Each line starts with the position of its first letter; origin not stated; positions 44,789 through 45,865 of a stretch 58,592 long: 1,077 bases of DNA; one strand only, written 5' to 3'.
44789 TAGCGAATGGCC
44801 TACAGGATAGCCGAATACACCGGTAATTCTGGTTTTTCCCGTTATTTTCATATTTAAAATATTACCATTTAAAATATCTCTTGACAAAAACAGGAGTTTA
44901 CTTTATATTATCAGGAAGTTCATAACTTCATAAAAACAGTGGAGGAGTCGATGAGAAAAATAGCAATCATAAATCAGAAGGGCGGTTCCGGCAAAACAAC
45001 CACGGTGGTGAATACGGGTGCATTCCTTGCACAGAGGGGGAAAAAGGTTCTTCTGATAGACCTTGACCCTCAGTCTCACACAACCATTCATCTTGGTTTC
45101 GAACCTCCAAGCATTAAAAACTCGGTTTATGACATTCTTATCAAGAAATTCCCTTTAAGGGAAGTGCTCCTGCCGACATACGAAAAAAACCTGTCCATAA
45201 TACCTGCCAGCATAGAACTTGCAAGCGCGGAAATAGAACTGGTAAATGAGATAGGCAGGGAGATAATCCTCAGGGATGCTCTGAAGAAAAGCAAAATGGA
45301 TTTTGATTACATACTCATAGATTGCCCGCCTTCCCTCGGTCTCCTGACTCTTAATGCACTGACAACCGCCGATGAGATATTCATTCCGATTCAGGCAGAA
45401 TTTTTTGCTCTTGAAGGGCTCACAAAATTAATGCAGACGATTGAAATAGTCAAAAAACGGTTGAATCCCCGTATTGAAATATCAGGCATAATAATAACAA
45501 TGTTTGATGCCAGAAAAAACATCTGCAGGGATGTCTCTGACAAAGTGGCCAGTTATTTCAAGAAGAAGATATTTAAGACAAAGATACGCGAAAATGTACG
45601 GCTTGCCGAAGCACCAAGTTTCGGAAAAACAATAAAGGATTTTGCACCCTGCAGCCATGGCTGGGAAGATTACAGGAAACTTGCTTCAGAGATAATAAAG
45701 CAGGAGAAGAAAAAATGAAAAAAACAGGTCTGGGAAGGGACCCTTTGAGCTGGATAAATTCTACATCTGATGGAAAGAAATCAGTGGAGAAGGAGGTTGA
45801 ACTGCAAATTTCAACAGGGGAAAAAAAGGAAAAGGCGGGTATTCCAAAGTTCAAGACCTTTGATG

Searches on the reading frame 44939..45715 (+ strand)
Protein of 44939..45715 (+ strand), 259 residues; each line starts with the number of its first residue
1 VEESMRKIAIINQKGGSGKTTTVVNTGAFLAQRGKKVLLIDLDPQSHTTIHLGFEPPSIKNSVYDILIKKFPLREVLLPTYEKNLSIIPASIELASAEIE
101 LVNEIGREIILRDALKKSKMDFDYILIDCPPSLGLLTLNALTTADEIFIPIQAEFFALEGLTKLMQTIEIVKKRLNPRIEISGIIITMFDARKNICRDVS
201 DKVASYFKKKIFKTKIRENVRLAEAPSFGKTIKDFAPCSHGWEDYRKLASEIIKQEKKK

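Call 8: search_protein_families(library=pfam, proteins=[window:44939-45715:+], max_evalue=0.01)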
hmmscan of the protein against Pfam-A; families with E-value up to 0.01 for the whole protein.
window:44939-45715:+ (259 aa): 12 families
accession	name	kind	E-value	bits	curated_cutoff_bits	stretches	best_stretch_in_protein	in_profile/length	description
PF13614.12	AAA_31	-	5.7e-64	215.7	27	1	5-181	1-177/177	AAA domain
PF01656.29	CbiA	-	9.3e-25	87.4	25.4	1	8-232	1-125/125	CobQ/CobB/MinD/ParA nucleotide binding domain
PF00142.24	Fer4_NifH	-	1.3e-14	54.8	25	2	7-52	2-47/271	4Fe-4S iron sulfur cluster binding proteins, NifH/frxC family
PF09140.17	MipZ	-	9.2e-12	45.3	20.7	2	8-49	3-44/262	ATPase MipZ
PF10609.15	ParA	-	4.5e-09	36.5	27.1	1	6-192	4-178/246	NUBPL iron-transfer P-loop NTPase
PF06564.18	CBP_BcsQ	-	5.5e-09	36.3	21.3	1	5-249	1-230/234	Cellulose biosynthesis protein BcsQ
PF02374.21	ArsA_ATPase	-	1.6e-06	28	24.3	1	8-45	3-40/305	Anion-transporting ATPase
PF03029.23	ATP_bind_1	-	0.00016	22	27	0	16-47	6-37/240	Conserved hypothetical ATP binding protein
PF00448.28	SRP54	-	0.00025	21.2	22.7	0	16-43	11-38/196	SRP54-type protein, GTPase domain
PF07015.17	VirC1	-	0.0007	19.4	24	1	5-43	1-39/231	VirC1 protein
PF03308.22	MeaB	-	0.0021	17.5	23.1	1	15-49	42-76/273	Methylmalonyl Co-A mutase-associated GTPase MeaB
PF25199.1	nSTAND_NTPase5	-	0.0093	16.2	34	0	3-43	38-79/145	Novel STAND NTPase 5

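Call 91: search_dna_similar(query=window:44939-45715:+, collection=plasmids, mode=protein, max_evalue=1e-20, max_rows=8)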
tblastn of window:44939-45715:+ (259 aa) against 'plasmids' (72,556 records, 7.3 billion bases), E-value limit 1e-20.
Records with a match: 1828; places in all: 1887; records where one place covers at least 80% of the query: 1656.
Best place of each record, by identity: <60% 1828.
By first word of the organism name: Enterococcus 423; Acinetobacter 194; Clostridium 123; Piscirickettsia 75; Chlamydia 68; Azospirillum 58; Nostoc 46; Bacteroides 40; Deinococcus 37; Hymenobacter 31; and 214 more.
By predicted mobility (MOB-suite, as given by PLSDB): non-mobilizable 1024; mobilizable 634; conjugative 170.
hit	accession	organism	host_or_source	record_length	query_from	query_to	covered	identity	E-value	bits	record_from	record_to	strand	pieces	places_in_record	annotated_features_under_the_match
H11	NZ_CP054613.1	Paenibacillus cellulosilyticus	cell culture,soil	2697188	6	257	97%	51.6%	6e-73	248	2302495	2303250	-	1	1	none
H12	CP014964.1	Geobacter anodireducens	-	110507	2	258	99%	50.2%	2e-68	235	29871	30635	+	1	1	hypothetical protein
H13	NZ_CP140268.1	Priestia megaterium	Single cell,ginseng rhizosphere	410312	3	253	97%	49.6%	4e-68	234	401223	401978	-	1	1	AAA family ATPase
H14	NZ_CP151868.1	Bacillus thuringiensis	tobacco,mixed culture,leaves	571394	8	253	95%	50.4%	5e-68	234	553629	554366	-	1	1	soj: sporulation initiation inhibitor protein Soj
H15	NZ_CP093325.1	Bacillus sp. N5-665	whole organism,peat soil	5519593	8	253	95%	50.4%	5e-68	234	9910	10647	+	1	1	none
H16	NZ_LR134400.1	Listeria monocytogenes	Homo sapiens,Vein blood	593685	8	255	96%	50.0%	3e-66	229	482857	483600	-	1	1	AAA family ATPase | ParB/RepB/Spo0J family partition protein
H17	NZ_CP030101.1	Listeria monocytogenes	Environment,water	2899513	8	255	96%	50.0%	3e-66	229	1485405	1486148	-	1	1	none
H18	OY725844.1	Subdoligranulum variabile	-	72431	8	258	97%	49.0%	3e-58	206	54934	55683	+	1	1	record has no annotation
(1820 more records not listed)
